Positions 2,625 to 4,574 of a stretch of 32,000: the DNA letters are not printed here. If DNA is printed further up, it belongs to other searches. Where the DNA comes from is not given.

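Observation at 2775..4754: Patatin-like phospholipase with an inserted hydrophobic hairpin and an unknown C-terminal half, paired with a 71-aa basic protein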

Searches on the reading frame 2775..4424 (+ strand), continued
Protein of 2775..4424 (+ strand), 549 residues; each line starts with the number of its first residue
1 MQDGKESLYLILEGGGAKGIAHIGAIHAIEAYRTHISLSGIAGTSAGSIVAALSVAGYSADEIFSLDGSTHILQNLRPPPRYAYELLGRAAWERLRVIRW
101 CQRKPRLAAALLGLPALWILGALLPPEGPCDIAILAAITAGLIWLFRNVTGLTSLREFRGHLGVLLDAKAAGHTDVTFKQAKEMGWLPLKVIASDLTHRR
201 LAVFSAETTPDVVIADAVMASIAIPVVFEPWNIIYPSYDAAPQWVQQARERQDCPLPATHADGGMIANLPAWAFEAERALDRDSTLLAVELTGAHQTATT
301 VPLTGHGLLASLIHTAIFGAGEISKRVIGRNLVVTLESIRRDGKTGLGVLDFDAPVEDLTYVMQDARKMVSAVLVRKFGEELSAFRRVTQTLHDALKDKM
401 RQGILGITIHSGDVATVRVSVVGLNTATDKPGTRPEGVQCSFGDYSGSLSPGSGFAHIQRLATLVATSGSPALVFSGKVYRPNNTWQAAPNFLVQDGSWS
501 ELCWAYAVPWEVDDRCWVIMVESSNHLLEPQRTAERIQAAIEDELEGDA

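Call 53: search_protein_families(library=pfam, alignment_id=A5, max_evalue=0.00001)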
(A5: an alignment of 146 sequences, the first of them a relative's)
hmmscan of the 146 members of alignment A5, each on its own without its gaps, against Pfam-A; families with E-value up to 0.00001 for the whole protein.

A. member 1, L004:323-781:+ (153 aa): 0 families

B. families by the number of members that match (of 146 scanned): 116 families (the first 25 are shown)
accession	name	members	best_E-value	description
PF01555.25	N6_N4_Mtase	2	3.2e-42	DNA methylase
PF04055.27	Radical_SAM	2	9.4e-35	Radical SAM superfamily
PF00383.29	dCMP_cyt_deam_1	2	8.9e-19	Cytidine and deoxycytidylate deaminase zinc-binding region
PF13589.12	HATPase_c_3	2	2.5e-17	Histidine kinase-, DNA gyrase B-, and HSP90-like ATPase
PF02463.25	SMC_N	2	5.7e-12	RecF/RecN/SMC N terminal domain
PF08211.18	dCMP_cyt_deam_2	2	1e-11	Cytidine and deoxycytidylate deaminase zinc-binding region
PF13450.12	NAD_binding_8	2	2.6e-09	NAD(P)-binding Rossmann-like domain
PF01266.30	DAO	2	4.3e-07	FAD dependent oxidoreductase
PF00120.29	Gln-synt_C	1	2.4e-132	Glutamine synthetase, catalytic domain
PF02515.22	CoA_transf_3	1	1.3e-117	CoA-transferase family III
PF02934.20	GatB_N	1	2.4e-113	GatB/GatE catalytic domain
PF13593.11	SBF_like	1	3.3e-100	SBF-like CPA transporter family (DUF4137)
PF02534.20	T4SS-DNA_transf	1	5.8e-98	Type IV secretory system Conjugative DNA transfer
PF21090.3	P-loop_SecA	1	1.6e-86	SecA P-loop domain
PF01795.25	Methyltransf_5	1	1.1e-79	MraW methylase family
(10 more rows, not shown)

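Call 56: search_protein_families(library=padloc, alignment_id=A5, max_evalue=1e-8)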
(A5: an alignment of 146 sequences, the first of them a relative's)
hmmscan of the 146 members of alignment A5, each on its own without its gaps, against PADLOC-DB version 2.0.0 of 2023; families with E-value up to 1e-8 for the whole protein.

A. member 1, L004:323-781:+ (153 aa): 0 families

B. families by the number of members that match (of 146 scanned): 106 families (the first 25 are shown)
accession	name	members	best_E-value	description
PDLC04135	mad3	2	3.7e-97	mads_3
PDLC03321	MTase_II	2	9.8e-50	Type II methyltransferase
PDLC03299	MTase_II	2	4.1e-42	Type II methyltransferase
PDLC04140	mad8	2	4.7e-38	mads_8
PDLC03353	MTase_II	2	6.2e-38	Type II methyltransferase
PDLC03371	MTase_II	2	7.5e-35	Type II methyltransferase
PDLC03350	MTase_II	2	1.3e-31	Type II methyltransferase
PDLC04134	mad2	2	4e-29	mads_2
PDLC03387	MTase_II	2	4.4e-27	Type II methyltransferase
PDLC03320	MTase_II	2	1.4e-26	Type II methyltransferase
PDLC03300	MTase_II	2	1.2e-23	Type II methyltransferase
PDLC03265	MTase_II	2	1.2e-20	Type II methyltransferase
PDLC03216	MTase_II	2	2.1e-20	Type II methyltransferase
PDLC03738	oMTase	2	1.8e-17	orphan methyltransferase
PDLC03283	MTase_II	2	4e-15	Type II methyltransferase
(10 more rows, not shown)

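Call 61: find_related_loci(query=A4, collection=metagenome_contigs, flank=4000)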
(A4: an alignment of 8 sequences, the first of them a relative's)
Query A4 (549 aa) in metagenome_contigs; peptide patterns used: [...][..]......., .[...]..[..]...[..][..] (x = any residue, [..] = any of these).
600 stretches matched a pattern (row limit reached: there are more); 280 encode a relative of the query (tblastn E <= 1e-3); the best 80 are kept; 80 distinct loci.
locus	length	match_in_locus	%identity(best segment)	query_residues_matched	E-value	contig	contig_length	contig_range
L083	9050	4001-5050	35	9-365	1e-50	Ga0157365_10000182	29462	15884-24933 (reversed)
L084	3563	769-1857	33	9-391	1e-45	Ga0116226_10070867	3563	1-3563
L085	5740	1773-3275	28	9-548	1e-42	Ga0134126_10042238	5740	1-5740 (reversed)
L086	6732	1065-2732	31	4-546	5e-47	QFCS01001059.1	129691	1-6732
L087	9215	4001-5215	30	5-354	8e-30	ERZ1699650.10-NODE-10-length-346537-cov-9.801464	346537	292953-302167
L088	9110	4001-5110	29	9-401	1e-25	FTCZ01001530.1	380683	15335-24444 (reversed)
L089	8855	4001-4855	29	11-328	3e-24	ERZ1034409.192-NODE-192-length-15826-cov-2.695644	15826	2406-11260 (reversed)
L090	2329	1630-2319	38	5-233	3e-24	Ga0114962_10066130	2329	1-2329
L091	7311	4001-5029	27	9-400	1e-23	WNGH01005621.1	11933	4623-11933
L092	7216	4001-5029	27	9-400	1e-23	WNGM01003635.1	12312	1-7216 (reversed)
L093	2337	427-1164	31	9-278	5e-23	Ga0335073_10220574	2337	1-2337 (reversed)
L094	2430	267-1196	29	8-329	7e-23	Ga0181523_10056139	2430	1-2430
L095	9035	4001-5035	29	9-377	7e-23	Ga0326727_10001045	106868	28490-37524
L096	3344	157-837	31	11-278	5e-22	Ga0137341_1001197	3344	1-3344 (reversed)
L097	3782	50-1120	31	9-353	2e-21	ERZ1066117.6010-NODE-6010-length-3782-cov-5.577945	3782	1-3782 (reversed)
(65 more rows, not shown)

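Call 62: find_related_loci(query=A4, collection=viral_contigs, flank=4000)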
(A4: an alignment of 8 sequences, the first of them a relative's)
Query A4 (549 aa) in viral_contigs; peptide patterns used: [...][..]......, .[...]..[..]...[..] (x = any residue, [..] = any of these).
387 stretches matched a pattern; 4 encode a relative of the query (tblastn E <= 1e-3); 4 distinct loci.
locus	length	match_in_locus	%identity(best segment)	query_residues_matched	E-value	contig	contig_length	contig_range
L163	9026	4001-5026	31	9-367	9e-30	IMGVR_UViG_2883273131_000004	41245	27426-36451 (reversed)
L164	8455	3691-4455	34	9-283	2e-29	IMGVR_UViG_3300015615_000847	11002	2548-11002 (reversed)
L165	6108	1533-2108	50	10-286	1e-7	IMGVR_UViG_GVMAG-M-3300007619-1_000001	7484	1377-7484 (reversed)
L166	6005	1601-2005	23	177-338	4e-7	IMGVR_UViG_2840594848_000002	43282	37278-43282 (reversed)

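Call 75: search_protein_families(library=phrogs, proteins=[L164:527-1294:+, L164:1294-2076:+, L164:2131-3600:-, L164:5492-5896:-, L164:5893-6363:-, L164:6589-7167:-, L164:7342-8427:-, L163:690-2846:-, L163:6050-7003:-, L163:7396-8385:+], max_evalue=0.00001)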
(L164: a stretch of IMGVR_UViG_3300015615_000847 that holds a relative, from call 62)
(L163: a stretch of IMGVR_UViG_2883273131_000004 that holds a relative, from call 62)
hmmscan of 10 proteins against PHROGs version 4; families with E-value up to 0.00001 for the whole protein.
L164:527-1294:+ (255 aa): 12 families
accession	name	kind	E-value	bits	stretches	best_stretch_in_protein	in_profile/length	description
phrog_67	-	other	3.4e-68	232.4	1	6-242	123-348/743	DNA methyltransferase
phrog_498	-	other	1.8e-33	116.9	1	8-238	202-421/633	DNA methyltransferase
phrog_3008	-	other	1.4e-17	64.8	1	168-243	135-217/244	DNA methyltransferase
phrog_6025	-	other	2.8e-16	60.7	1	8-56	13-63/192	DNA methyltransferase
phrog_12517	-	unknown function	7e-13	49.4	1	196-238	106-148/316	-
phrog_8769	-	other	1.1e-12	48.6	1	196-248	12-64/71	methyltransferase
phrog_18293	-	other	3.3e-11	44.2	1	165-242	32-112/119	methyltransferase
phrog_6952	-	other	8.5e-11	43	1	163-238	97-176/181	DNA methyltransferase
phrog_18146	-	other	2.4e-09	37.6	1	195-227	69-101/452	DNA methyltransferase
phrog_23148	-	unknown function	9e-09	36.6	1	176-238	83-147/165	-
phrog_23085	-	unknown function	3e-08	34.4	1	167-236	28-104/138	-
phrog_16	-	DNA, RNA and nucleotide metabolism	1.1e-06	28.2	1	169-254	839-925/986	DNA helicase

L164:1294-2076:+ (260 aa): 0 families

L164:2131-3600:- (489 aa): 7 families
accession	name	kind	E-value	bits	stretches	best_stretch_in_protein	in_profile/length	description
phrog_979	-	head and packaging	1.8e-130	437.6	1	3-478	143-598/642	terminase large subunit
phrog_9526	-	head and packaging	1.1e-41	144.1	1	5-289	2-269/280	terminase large subunit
phrog_38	-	head and packaging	3.7e-20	73.2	1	293-477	521-701/760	terminase large subunit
phrog_12171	-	head and packaging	6.2e-19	69.1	1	386-478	2-94/110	terminase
phrog_9453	-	head and packaging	7.8e-18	65.9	1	288-480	1-211/233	terminase large subunit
phrog_2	-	head and packaging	1.6e-14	54.6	1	7-325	261-490/807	terminase large subunit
phrog_5573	-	head and packaging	3e-10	40.9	1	295-478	60-233/250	terminase large subunit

L164:5492-5896:- (134 aa): 1 family
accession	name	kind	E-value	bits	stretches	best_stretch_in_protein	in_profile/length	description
phrog_645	-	DNA, RNA and nucleotide metabolism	2.7e-11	45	1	2-121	15-135/196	Rnase E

L164:5893-6363:- (156 aa): 1 family
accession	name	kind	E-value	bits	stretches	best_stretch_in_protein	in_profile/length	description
phrog_513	-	integration and excision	4e-07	30.6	1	69-139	106-188/208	transposase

L164:6589-7167:- (192 aa): 0 families

L164:7342-8427:- (361 aa): 7 families
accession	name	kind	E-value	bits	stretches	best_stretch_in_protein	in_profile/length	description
phrog_181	-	lysis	9.6e-44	151.5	1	30-236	312-537/769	endolysin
phrog_9506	-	lysis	1.2e-30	108.3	1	63-229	16-193/330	endolysin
phrog_26317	-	unknown function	3e-20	73.3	1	113-228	12-116/119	-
phrog_1519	-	lysis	2.6e-16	60.8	1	48-228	196-379/502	endolysin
phrog_14712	-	moron, auxiliary metabolic gene and host takeover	1.6e-13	51.6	1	66-207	21-170/322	chitinase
phrog_34417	-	unknown function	5.4e-12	46.5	1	51-227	7-193/326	-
phrog_317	-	lysis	4.5e-09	37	1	29-226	172-356/492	endolysin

L163:690-2846:- (718 aa): 25 families
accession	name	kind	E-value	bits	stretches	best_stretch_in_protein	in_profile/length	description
phrog_3336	-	tail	1.5e-54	187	1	33-277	48-293/1051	tail length tape measure protein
phrog_339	-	tail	6.4e-53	181.3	1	1-397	2-400/1123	tail length tape measure protein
phrog_8010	-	tail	1.4e-48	166.6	1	61-284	266-489/1543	tail length tape measure protein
phrog_3519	-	tail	3.1e-41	143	1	20-442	25-419/959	tail length tape measure protein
phrog_17300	-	tail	1.3e-40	140.6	1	17-285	17-290/900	tail length tape measure protein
phrog_2335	-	tail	1.7e-39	136.7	1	23-281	437-724/1536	tail length tape measure protein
phrog_1107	-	tail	2.7e-37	129.3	1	33-272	158-397/1252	tail length tape measure protein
phrog_12706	-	tail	7.1e-36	124.8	1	23-283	167-431/1244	tail length tape measure protein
phrog_7740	-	tail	2.1e-34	119.1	1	16-278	18-294/2151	tail length tape measure protein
phrog_1068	-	tail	7.4e-32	111.9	1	19-253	61-294/706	tail length tape measure protein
phrog_32885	-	tail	9.2e-26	91.1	1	31-282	18-266/948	tail length tape measure protein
phrog_16297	-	tail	5.3e-25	88.9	1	39-258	61-277/777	tail length tape measure protein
phrog_16889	-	tail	2.2e-24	87.1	1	113-286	123-296/470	tail length tape measure protein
phrog_27190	-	tail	7.8e-20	71.5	1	17-258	60-298/1015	tail length tape measure protein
phrog_12798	-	tail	2.8e-18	66.5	1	17-253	15-241/1031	tail length tape measure protein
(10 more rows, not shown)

L163:6050-7003:- (317 aa): 1 family
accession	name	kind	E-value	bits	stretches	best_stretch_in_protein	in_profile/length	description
phrog_290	-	tail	3.5e-52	179.1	1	1-315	11-337/411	minor tail protein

L163:7396-8385:+ (329 aa): 0 families

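Call 76: search_dna_similar(query=window:2775-4424:+, collection=plasmids, mode=protein, max_rows=25, max_evalue=1e-10)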
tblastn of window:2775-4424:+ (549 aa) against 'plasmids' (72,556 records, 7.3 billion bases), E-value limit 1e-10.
Records with a match: 6; places in all: 6; records where one place covers at least 80% of the query: 2.
Best place of each record, by identity: <60% 6.
By first word of the organism name: Azospirillum 2; Ensifer 1; Rhizobium 1; Komagataeibacter 1; Burkholderia 1.
By predicted mobility (MOB-suite, as given by PLSDB): conjugative 4; non-mobilizable 2.
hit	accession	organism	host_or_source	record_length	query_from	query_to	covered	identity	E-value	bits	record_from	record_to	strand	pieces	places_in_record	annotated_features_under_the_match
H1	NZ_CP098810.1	Ensifer adhaerens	whole organism,soil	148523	33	547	94%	27.2%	1e-30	135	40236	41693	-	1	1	patatin-like phospholipase family protein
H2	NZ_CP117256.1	Rhizobium tumorigenes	Rubus sp.,pure bacterial culture,Aerial ...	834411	33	536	92%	27.6%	8e-35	147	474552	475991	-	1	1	patatin-like phospholipase family protein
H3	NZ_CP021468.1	Komagataeibacter europaeus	cell culture,food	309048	36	404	67%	29.2%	4e-25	118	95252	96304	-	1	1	patatin-like phospholipase family protein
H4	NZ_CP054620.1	Azospirillum oryzae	cell culture,soil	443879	188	514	60%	29.1%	5e-17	93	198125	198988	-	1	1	patatin-like phospholipase family protein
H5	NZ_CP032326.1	Azospirillum argentinense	soil sample,Agricultural field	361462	176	509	61%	27.3%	3e-17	93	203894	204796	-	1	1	patatin-like phospholipase family protein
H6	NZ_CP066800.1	Burkholderia plantarii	Oryza sativa,cell culture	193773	151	430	51%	30.5%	5e-17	92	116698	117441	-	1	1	patatin-like phospholipase family protein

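Call 77: get_annotated_region(hit=H1, flank=3000)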
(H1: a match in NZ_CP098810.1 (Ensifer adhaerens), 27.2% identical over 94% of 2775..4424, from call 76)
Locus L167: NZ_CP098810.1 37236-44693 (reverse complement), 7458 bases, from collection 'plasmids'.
description: Ensifer adhaerens strain M8 plasmid pC, complete sequence
organism: Ensifer adhaerens (NCBI taxid 106592)
taxonomy: Bacteria; Pseudomonadota; Alphaproteobacteria; Hyphomicrobiales; Rhizobiaceae; Ensifer; Ensifer adhaerens
host: -; source: whole organism,soil; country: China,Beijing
typing (MOB-suite, as given by PLSDB): conjugative; replicon rep_cluster_446; relaxase MOBQ,MOBQ; mating-pair formation MPF_T
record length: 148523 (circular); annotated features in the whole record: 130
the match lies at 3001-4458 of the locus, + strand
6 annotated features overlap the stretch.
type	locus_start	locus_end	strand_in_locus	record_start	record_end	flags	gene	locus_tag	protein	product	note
CDS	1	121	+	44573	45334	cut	-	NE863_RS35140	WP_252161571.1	3-oxoacyl-ACP reductase family protein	-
CDS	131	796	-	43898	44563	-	-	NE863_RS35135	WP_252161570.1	TetR/AcrR family transcriptional regulator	-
CDS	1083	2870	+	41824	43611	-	-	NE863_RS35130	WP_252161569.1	DUF262 domain-containing protein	-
CDS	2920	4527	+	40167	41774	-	-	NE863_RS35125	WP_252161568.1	patatin-like phospholipase family protein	GO:0006629 - lipid metabolic process [Evidence IEA]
CDS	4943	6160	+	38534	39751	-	-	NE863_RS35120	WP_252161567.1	HEPN domain-containing protein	-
CDS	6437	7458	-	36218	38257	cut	-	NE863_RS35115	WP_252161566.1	hypothetical protein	-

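Call 78: get_annotated_region(hit=H2, flank=3000)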
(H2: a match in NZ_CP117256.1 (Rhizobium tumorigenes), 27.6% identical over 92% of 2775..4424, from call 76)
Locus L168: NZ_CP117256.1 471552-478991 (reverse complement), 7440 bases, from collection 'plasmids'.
description: Rhizobium tumorigenes strain 1078 plasmid pRt1078, complete sequence
organism: Rhizobium tumorigenes (NCBI taxid 2041385)
taxonomy: Bacteria; Pseudomonadota; Alphaproteobacteria; Hyphomicrobiales; Rhizobiaceae; Rhizobium; Rhizobium tumorigenes
host: -; source: Rubus sp.,pure bacterial culture,Aerial tumor; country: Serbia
typing (MOB-suite, as given by PLSDB): non-mobilizable
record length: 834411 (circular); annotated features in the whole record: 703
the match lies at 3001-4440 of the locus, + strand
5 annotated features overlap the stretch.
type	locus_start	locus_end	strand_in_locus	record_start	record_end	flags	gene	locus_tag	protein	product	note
CDS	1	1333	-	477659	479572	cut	-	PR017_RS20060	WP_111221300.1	hypothetical protein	-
CDS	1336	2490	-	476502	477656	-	-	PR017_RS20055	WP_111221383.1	hypothetical protein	-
CDS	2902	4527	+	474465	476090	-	-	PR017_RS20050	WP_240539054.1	patatin-like phospholipase family protein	GO:0006629 - lipid metabolic process [Evidence IEA]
CDS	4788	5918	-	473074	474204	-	-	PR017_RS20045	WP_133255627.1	hypothetical protein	-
CDS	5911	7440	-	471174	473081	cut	-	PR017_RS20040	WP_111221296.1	hypothetical protein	-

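Call 88: search_solved_structures(query=A4, max_evalue=0.001)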
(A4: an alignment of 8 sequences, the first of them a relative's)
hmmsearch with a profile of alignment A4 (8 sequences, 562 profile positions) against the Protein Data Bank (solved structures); distinct sequences matched with E-value up to 0.001: 9.
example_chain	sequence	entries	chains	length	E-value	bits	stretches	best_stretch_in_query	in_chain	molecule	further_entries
5fqu_A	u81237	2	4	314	9.3e-24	87.5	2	16-68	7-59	PATATIN-LIKE PROTEIN, PLPD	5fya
4qmk_A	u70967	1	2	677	2e-20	76.5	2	14-74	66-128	Type III secretion system effector protein ExoU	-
4akx_B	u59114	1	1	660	6.3e-19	71.6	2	17-79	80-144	EXOU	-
3tu3_B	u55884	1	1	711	8e-19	71.2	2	17-79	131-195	ExoU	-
4akf_A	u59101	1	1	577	2.9e-17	66.1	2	17-68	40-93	VIPD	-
4kyi_A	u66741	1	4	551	3.2e-17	65.9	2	17-68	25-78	VipD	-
9iom_A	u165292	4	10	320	1.4e-10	44.1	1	18-74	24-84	cUMP-AMP-activated phospholipase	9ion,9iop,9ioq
8zr9_A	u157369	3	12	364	2.3e-05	26.8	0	185-272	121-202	CGAMP-activated phospholipase CapV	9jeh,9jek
9kej_A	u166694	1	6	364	0.00023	23.5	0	185-272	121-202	CGAMP-activated phospholipase CapV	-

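Call 96: search_protein_families(library=pfam, proteins=[L012:4410-4982:+, L001:5594-6004:+], max_evalue=1)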
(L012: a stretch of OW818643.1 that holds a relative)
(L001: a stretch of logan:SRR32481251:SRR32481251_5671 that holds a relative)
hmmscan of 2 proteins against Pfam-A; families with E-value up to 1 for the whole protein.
L012:4410-4982:+ (191 aa): 10 families
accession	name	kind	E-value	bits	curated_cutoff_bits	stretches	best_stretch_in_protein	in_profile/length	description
PF13238.12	AAA_18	-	2.7e-09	38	29.4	1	9-133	1-112/128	AAA domain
PF13207.12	AAA_17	-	2.2e-08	34.9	27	1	13-130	2-120/136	AAA domain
PF13671.12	AAA_33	-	7.9e-06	26.7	27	1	8-134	1-120/143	AAA domain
PF13521.12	AAA_28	-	0.0035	18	27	1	9-55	2-46/164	AAA domain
PF02224.24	Cytidylate_kin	-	0.011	15.9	26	1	9-64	1-56/211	Cytidylate kinase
PF00406.28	ADK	-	0.014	16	26.8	1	12-99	2-87/151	Adenylate kinase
PF13189.12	Cytidylate_kin2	-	0.017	15.8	28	1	8-77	1-67/176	Cytidylate kinase-like family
PF01121.26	CoaE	-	0.017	15.3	27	1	8-65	2-56/180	Dephospho-CoA kinase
PF01078.27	Mg_chelatase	-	0.035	14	20.3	1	2-31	18-47/207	Magnesium chelatase, subunit ChlI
PF06293.20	Kdo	-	0.082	12.8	21.3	1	100-159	146-207/207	Lipopolysaccharide kinase (Kdo/WaaP) family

L001:5594-6004:+ (136 aa): 3 families
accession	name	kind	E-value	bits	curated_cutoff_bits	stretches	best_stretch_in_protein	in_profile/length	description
PF01381.28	HTH_3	-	0.0037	17.7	23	1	32-69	14-51/55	Helix-turn-helix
PF21094.3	Nup188_SH3-like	-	0.063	13.5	21.4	1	17-52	22-49/50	Nup188 SH3-like domain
PF13443.12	HTH_26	-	0.13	13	22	1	32-74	15-58/63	Cro/C1-type HTH DNA-binding domain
